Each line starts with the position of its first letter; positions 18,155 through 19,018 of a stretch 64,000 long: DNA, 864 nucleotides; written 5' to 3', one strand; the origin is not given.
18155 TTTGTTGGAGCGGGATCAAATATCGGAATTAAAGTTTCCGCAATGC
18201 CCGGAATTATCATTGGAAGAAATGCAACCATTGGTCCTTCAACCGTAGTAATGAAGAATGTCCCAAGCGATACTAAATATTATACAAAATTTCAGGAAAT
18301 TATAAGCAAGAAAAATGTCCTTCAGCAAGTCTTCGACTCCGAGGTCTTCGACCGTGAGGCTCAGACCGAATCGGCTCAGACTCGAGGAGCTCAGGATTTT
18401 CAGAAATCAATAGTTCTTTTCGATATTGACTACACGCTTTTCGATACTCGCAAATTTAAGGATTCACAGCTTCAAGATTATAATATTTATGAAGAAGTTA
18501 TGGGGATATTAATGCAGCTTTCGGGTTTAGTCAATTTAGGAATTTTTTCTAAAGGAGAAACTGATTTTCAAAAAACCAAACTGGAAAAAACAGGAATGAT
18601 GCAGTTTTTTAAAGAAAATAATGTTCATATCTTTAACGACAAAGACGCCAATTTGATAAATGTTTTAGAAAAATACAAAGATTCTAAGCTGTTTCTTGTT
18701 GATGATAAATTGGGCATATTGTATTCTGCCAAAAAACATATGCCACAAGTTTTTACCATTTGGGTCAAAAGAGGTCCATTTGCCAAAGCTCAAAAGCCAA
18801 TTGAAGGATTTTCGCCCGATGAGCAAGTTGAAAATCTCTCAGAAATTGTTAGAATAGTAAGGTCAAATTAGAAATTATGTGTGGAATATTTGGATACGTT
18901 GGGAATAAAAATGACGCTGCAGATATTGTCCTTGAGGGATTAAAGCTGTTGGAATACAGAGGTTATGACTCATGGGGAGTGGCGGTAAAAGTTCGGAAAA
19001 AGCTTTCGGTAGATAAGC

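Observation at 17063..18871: GlmU-like nucleotidyltransferase / left-handed beta-helix protein carrying an extra C-terminal HAD-superfamily domain, adjacent to glmS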

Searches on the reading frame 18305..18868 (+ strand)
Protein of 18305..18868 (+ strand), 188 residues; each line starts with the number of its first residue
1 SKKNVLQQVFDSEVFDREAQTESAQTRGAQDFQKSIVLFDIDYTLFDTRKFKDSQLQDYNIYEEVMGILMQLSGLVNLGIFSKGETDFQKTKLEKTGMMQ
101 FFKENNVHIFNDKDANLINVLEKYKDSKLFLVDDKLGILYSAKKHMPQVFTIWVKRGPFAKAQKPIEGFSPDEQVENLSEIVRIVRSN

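Call 7: search_protein_families(library=pfam, proteins=[window:18305-18868:+], max_evalue=10)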
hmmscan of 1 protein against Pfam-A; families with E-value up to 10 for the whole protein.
seq(188 aa): 3 families
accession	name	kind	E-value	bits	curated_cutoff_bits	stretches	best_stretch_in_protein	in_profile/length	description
PF13419.12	HAD_2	-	0.15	12.6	23.8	1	50-103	68-123/178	Haloacid dehalogenase-like hydrolase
PF25045.1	vWA_Ro60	-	0.17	12.2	27.7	1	92-167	36-112/165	Ro60 vWA domain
PF03767.20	Acid_phosphat_B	-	0.44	10.4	27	1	13-62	57-105/230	HAD superfamily, subfamily IIIB (Acid phosphatase)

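Call 8: search_protein_families(library=ncbifam, proteins=[window:18305-18868:+], max_evalue=10)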
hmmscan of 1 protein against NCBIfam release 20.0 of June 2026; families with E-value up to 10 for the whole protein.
seq(188 aa): 5 families
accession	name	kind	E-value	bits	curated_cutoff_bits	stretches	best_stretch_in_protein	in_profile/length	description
TIGR02254.1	YjjG_YfnB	equivalog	5.8e-06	25.9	159.9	2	63-104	100-141/223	YjjG family noncanonical pyrimidine nucleotidase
NF006976.0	PRK09449.1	equivalog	1.7e-05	24.4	183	1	63-103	98-138/225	pyrimidine 5'-nucleotidase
TIGR02253.1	CTE7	subfamily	2.5e-05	24.1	169.75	2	60-104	94-139/221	TIGR02253 family HAD-type hydrolase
TIGR01681.1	HAD-SF-IIIC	subfamily_domain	0.011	16.6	35.75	1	36-129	2-115/132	HAD-IIIC family phosphatase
TIGR02245.1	HAD_IIID1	hypoth_equivalog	0.025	14.2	192.25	1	33-101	20-86/195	HAD-IIID family hydrolase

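Call 9: search_solved_structures(query=window:18305-18868:+, max_evalue=10, show_alignments=3)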
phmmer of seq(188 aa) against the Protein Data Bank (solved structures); distinct sequences matched with E-value up to 10: 4.
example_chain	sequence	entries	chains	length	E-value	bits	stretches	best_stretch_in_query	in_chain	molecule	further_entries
2p11_A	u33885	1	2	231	4e-07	33.3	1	60-183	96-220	Hypothetical protein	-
2w4m_A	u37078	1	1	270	1.4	11.9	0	51-103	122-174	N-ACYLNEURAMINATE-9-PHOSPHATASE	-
4knw_A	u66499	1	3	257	1.6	11.8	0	51-103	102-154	N-acylneuraminate-9-phosphatase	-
4knv_A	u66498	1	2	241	1.7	11.6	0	51-103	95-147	N-acylneuraminate-9-phosphatase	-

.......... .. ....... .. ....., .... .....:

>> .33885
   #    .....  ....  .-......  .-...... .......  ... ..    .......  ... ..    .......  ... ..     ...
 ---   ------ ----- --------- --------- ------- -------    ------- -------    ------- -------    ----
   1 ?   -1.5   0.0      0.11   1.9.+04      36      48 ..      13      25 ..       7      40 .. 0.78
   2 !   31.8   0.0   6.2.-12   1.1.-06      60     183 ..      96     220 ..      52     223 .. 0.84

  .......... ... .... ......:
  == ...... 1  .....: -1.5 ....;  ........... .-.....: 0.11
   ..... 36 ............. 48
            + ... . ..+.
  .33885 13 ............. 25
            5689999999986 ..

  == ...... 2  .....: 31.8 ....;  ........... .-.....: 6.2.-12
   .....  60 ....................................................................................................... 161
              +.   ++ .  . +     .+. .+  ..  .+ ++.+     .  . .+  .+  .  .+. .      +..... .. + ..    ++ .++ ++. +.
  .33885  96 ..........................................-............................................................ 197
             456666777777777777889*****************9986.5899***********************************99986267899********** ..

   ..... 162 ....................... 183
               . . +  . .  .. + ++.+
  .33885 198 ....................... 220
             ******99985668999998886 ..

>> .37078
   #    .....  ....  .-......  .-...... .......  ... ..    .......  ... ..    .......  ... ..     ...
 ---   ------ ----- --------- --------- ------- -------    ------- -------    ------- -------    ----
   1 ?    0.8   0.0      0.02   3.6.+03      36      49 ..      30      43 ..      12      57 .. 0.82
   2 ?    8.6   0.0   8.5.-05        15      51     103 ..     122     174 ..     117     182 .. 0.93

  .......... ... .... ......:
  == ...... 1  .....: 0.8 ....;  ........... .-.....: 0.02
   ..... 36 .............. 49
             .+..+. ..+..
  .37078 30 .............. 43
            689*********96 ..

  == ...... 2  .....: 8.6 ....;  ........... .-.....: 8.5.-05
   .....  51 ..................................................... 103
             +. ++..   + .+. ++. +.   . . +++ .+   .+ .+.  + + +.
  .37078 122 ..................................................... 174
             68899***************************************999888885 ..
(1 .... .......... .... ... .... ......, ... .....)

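Call 16: find_homologous_proteins(query=A2, max_evalue=0.001)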
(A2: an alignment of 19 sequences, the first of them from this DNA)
Query A2 (19 sequences) (163 aa, profile of the alignment): 778 proteins with E <= 0.001 among 3071 candidates; the best 120 are listed.
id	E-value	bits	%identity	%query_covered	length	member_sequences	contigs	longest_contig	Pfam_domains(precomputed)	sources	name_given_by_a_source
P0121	7.8e-68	246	57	95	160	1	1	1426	-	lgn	-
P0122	3.1e-67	244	85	93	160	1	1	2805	-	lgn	-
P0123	1.1e-66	242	73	94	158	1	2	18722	-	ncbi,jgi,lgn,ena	-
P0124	1.1e-66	242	74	95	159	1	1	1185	-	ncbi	-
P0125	1.5e-66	241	72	95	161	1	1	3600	-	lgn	-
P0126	1.7e-66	241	55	93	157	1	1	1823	PF00702.33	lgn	-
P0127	2.1e-66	241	79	96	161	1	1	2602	-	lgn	-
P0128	2.1e-66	241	76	95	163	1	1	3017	-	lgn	-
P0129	2.6e-66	241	53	96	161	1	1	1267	-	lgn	-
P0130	2.6e-66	241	74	95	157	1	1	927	-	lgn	-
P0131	5.5e-66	240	56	94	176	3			-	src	-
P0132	6.6e-66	239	51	94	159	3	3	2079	-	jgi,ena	-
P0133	7.6e-66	239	72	95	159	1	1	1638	-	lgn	-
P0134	8.0e-66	239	57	95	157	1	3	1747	-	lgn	-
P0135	1.0e-65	239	72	95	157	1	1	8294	-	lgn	-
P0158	6.2e-65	236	51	94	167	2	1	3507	PF00702.33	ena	-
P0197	8.3e-64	233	70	96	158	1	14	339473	-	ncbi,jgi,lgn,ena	-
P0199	9.6e-64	232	51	93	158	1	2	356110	-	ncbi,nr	ncbi:MAG TPA: hypothetical protein VLF68_01035 [Candidatus Saccharimonadales bacterium]|nr:hypotheti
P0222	2.9e-63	231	56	94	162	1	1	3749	PF00702.33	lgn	-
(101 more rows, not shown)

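Call 19: find_encoding_contigs(protein=P0122, flank=3000, max_places=3)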
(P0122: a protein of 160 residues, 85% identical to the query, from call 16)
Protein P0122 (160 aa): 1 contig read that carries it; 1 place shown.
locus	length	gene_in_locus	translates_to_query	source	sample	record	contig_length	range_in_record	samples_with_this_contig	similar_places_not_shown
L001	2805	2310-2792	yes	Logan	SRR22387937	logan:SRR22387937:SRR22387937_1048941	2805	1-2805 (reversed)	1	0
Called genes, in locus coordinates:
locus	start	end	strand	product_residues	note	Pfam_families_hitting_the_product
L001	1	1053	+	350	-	?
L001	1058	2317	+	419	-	PF00483:NTP_transferase, PF12804:NTP_transf_3, PF25084:LbH_EIF2B, PF00132:Hexapep (weak), PF25087:GMPPB_C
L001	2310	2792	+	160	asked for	-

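Call 20: find_encoding_contigs(protein=P0197, flank=8000, max_places=4)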
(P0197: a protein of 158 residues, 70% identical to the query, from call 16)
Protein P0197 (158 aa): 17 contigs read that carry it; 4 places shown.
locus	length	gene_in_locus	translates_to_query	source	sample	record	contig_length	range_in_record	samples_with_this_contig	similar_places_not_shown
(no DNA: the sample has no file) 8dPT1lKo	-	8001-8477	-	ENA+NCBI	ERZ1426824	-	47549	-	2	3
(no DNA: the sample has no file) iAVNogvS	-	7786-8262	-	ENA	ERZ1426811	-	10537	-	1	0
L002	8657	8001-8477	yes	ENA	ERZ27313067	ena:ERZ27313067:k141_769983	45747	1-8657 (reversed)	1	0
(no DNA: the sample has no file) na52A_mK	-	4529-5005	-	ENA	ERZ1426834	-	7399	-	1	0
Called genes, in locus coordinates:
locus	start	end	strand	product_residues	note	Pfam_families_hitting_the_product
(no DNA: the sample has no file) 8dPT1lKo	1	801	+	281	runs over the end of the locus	PF01795:Methyltransf_5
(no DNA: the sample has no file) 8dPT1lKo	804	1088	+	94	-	-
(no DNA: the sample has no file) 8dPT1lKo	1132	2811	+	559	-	PF03717:PBP_dimer, PF00905:Transpeptidase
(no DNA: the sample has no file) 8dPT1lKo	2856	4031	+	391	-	PF08245:Mur_ligase_M, PF02875:Mur_ligase_C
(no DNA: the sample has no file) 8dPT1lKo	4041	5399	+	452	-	PF01225:Mur_ligase, PF08245:Mur_ligase_M, PF02875:Mur_ligase_C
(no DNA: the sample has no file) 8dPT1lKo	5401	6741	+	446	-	PF00275:EPSP_synthase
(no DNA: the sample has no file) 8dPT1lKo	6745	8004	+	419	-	PF00483:NTP_transferase, PF12804:NTP_transf_3, PF24894:Hexapep_GlmU (faint), PF25084:LbH_EIF2B, PF00132:Hexapep (weak), PF25087:GMPPB_C, PF25084:LbH_EIF2B (weak), PF00132:Hexapep (weak), +1 more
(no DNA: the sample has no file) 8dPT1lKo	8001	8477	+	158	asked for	-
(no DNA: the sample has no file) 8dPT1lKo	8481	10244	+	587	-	PF13522:GATase_6, PF13537:GATase_7, PF01380:SIS, PF13580:SIS_2 (faint), PF01380:SIS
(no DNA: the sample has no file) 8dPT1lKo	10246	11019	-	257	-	PF09992:NAGPA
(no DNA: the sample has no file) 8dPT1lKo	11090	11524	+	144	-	-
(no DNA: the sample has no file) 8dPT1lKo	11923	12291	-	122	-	-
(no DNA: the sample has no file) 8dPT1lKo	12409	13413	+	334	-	PF00953:Glycos_transf_4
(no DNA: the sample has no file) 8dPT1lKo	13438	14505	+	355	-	PF01098:FTSW_RODA_SPOVE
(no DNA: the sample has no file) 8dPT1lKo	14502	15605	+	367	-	PF03033:Glyco_transf_28, PF04101:Glyco_tran_28_C, PF13528:Glyco_trans_1_3 (weak)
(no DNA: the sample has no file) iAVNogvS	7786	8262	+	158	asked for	-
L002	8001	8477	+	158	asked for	-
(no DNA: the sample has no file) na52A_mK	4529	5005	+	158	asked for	-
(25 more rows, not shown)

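Call 25: predict_structure(alignment_id=A2)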
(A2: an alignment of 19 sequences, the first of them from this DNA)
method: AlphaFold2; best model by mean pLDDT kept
length: 163 residues; sequences in the alignment: 19
mean_pLDDT: 92.7   pTM: 0.88
mean pLDDT of the five models: 92.7, 92.2, 89.3, 87.9, 85.5
residues with pLDDT >= 90: 143; 70-90: 12; 50-70: 3; < 50: 5
segments of 3 or more residues with pLDDT < 50: 1-5
pLDDT, mean of each block of 10 residues (from residue 1): 59 96 93 93 96 97 96 96 96 97 97 97 97 83 96 94 93
secondary structure, 60 per line:
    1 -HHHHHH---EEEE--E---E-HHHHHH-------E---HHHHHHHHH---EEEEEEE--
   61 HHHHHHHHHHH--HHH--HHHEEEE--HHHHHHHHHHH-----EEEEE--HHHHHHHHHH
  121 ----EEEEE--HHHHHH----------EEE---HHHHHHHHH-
elements in order: H2-7 E11-14 H23-28 H40-48 E52-58 H61-71 E82-85 H88-98 E104-108 H111-120 E125-129 H132-137 E148-150 H154-162

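Call 27: search_protein_representatives(alignment_id=A2)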
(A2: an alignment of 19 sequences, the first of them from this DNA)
Query: 19 sequences, 163 profile positions. Proteins with E-value up to 0.001 (for the whole library): 1661; up to 1e-10: 511; up to 1e-30: 110. The best 150 are listed.
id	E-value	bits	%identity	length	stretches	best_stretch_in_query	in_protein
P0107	4.2e-65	235.1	-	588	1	2-162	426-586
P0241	2.6e-63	229.3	-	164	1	6-162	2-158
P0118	5.3e-62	225.0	-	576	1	6-162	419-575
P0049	1.4e-60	220.4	-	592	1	5-162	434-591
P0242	9.7e-60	217.7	-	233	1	3-162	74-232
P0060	4.8e-59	215.4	-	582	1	5-160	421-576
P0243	1.3e-56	207.5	-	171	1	7-162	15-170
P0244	1.2e-55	204.3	-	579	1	6-161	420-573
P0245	8.6e-55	201.6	-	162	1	9-162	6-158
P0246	1.5e-54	200.8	-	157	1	7-160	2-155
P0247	2.0e-54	200.4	-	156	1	7-162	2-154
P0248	1.0e-53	198.1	-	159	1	6-161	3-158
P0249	5.6e-53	195.7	-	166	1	2-161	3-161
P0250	2.0e-52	193.9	-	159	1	7-162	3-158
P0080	9.8e-52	191.6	-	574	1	4-160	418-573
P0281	3.1e-42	160.7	-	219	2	16-162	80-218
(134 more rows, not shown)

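Call 28: fold_search(model_id=the predicted structure, library=pdb)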
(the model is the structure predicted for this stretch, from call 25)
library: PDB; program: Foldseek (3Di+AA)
matches with E <= 10: 1454; with E <= 0.001: 98
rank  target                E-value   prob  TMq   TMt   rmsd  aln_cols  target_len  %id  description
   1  2p11_A                4.5e-10  1.00  0.78  0.60   4.6       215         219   22  CRYSTAL STRUCTURE OF A PUTATIVE HALOACID DEHALOGENASE-LIKE HYDROLASE (BXE_B1342) FROM BURKHOLDERIA XENOVORANS LB400 AT (released 2007-03-20)
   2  2p11_B                3.0e-09  1.00  0.74  0.57   6.0       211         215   22  CRYSTAL STRUCTURE OF A PUTATIVE HALOACID DEHALOGENASE-LIKE HYDROLASE (BXE_B1342) FROM BURKHOLDERIA XENOVORANS LB400 AT (released 2007-03-20)
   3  3i76_C                3.3e-07  1.00  0.74  0.54   5.4       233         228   12  The crystal structure of the orthorhombic form of the putative HAD-hydrolase YfnB from Bacillus subtilis bound to magn (released 2009-07-21)
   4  3r09                  9.2e-07  1.00  0.63  0.53   7.1       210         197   13  Crystal structure of probable HAD family hydrolase from Pseudomonas fluorescens Pf-5 with bound Mg (released 2011-04-20)
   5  2ybd                  1.0e-06  1.00  0.64  0.54   6.5       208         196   13  Crystal structure of probable had family hydrolase from pseudomonas fluorescens pf-5 with bound phosphate (released 2011-03-16)
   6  2hoq                  1.2e-06  1.00  0.68  0.48   7.0       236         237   17  Crystal structure of the probable haloacid dehalogenase (PH1655) from pyrococcus horikoshii OT3 (released 2007-07-17)
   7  3m9l                  1.2e-06  1.00  0.64  0.53   6.4       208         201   13  Crystal structure of probable had family hydrolase from pseudomonas fluorescens pf-5 (released 2010-04-07)
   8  2nyv                  2.2e-06  1.00  0.69  0.53   6.0       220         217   14  X-ray crystal structure of a phosphoglycolate phosphatase from Aquifex aeolicus (released 2006-12-05)
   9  2ah5                  4.8e-06  1.00  0.68  0.54   5.9       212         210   12  Hydrolase, haloacid dehalogenase-like family protein SP0104 from Streptococcus pneumoniae (released 2005-09-27)
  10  2w11_B                5.1e-06  1.00  0.65  0.53   6.5       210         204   21  Structure of the L-2-haloacid dehalogenase from Sulfolobus tokodaii (released 2008-12-09)
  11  3ed5                  5.4e-06  1.00  0.73  0.53   4.1       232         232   13  The crystal structure of YfnB from Bacillus subtilis subsp. subtilis str. 168 (released 2008-09-16)
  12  7asz_B                5.8e-06  1.00  0.68  0.52   7.7       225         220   15  L-2-haloacid dehalogenase H190A mutant from Zobellia galactanivorans (released 2021-09-08)
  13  3i76_B                6.1e-06  1.00  0.74  0.54   4.0       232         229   13  The crystal structure of the orthorhombic form of the putative HAD-hydrolase YfnB from Bacillus subtilis bound to magn (released 2009-07-21)
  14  2yy6_A                7.0e-06  1.00  0.68  0.54   5.6       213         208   16  Crystal Structure of the phosphoglycolate phosphatase from Aquifex aeolicus VF5 (released 2007-10-30)
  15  4knw_A                7.0e-06  1.00  0.69  0.49   6.9       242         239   13  The crystal structure of human HDHD4 IN COMPLEX WITH MAGNESIUM AND THE PHOSPHATE MIMETIC VANADATE (released 2013-06-26)
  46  3l8e_B                1.0e-04  1.00  0.63  0.57   4.2       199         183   12  Crystal Structure of apo form of D,D-heptose 1.7-bisphosphate phosphatase from E. Coli (released 2010-02-02)
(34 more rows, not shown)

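Call 37: find_encoding_contigs(protein=P0199, flank=10000, max_places=1)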
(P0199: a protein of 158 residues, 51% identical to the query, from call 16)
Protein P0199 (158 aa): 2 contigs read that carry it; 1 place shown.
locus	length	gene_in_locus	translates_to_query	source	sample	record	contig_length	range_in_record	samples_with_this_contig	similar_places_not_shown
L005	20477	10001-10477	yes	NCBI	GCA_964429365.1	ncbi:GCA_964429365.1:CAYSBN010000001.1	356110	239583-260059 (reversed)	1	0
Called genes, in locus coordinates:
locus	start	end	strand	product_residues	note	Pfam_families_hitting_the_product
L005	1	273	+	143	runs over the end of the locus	PF02381:MraZ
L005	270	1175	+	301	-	PF01795:Methyltransf_5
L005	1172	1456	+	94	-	-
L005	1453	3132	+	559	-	PF03717:PBP_dimer, PF00905:Transpeptidase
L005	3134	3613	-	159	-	-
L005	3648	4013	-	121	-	-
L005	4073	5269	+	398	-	PF08245:Mur_ligase_M, PF02875:Mur_ligase_C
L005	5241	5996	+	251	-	PF02578:Cu-oxidase_4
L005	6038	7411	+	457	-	PF01225:Mur_ligase, PF08245:Mur_ligase_M, PF02875:Mur_ligase_C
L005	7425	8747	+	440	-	PF00275:EPSP_synthase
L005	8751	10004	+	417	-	PF00483:NTP_transferase, PF12804:NTP_transf_3, PF14602:Hexapep_2 (faint), PF25084:LbH_EIF2B (weak), PF25087:GMPPB_C, PF00132:Hexapep (weak)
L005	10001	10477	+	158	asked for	-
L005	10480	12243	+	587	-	PF13522:GATase_6, PF13537:GATase_7, PF01380:SIS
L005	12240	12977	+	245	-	PF12146:Hydrolase_4, PF00561:Abhydrolase_1, PF12697:Abhydrolase_6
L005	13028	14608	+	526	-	PF08245:Mur_ligase_M, PF02875:Mur_ligase_C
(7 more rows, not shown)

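Call 38: find_encoding_contigs(protein=P0281, flank=10000, max_places=2)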
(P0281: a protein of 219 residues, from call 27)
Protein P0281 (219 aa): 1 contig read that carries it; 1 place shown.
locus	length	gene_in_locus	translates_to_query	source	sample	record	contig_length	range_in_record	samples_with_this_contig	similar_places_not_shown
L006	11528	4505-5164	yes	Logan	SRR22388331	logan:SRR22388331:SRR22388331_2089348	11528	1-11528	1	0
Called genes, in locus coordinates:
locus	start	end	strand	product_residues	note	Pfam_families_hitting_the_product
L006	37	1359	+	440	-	PF00275:EPSP_synthase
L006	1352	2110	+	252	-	PF00483:NTP_transferase, PF01128:IspD (weak), PF12804:NTP_transf_3, PF02348:CTP_transf_3 (weak)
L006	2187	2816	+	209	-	PF01865:PhoU_div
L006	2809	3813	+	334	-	PF01384:PHO4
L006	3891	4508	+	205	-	PF24894:Hexapep_GlmU (faint), PF25084:LbH_EIF2B, PF00132:Hexapep, PF14602:Hexapep_2 (faint), PF25087:GMPPB_C, PF00132:Hexapep (weak)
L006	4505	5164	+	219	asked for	PF00702:Hydrolase (weak), PF13419:HAD_2 (weak)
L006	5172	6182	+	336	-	PF01933:CofD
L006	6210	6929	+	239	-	PF03959:FSH1 (faint), PF12146:Hydrolase_4, PF00561:Abhydrolase_1, PF12697:Abhydrolase_6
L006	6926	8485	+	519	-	PF08245:Mur_ligase_M, PF02875:Mur_ligase_C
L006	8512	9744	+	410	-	PF01041:DegT_DnrJ_EryC1, PF00155:Aminotran_1_2 (faint), PF01041:DegT_DnrJ_EryC1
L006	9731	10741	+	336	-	PF02388:FemAB (weak), PF13480:Acetyltransf_6, PF02388:FemAB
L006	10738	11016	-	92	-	-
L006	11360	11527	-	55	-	?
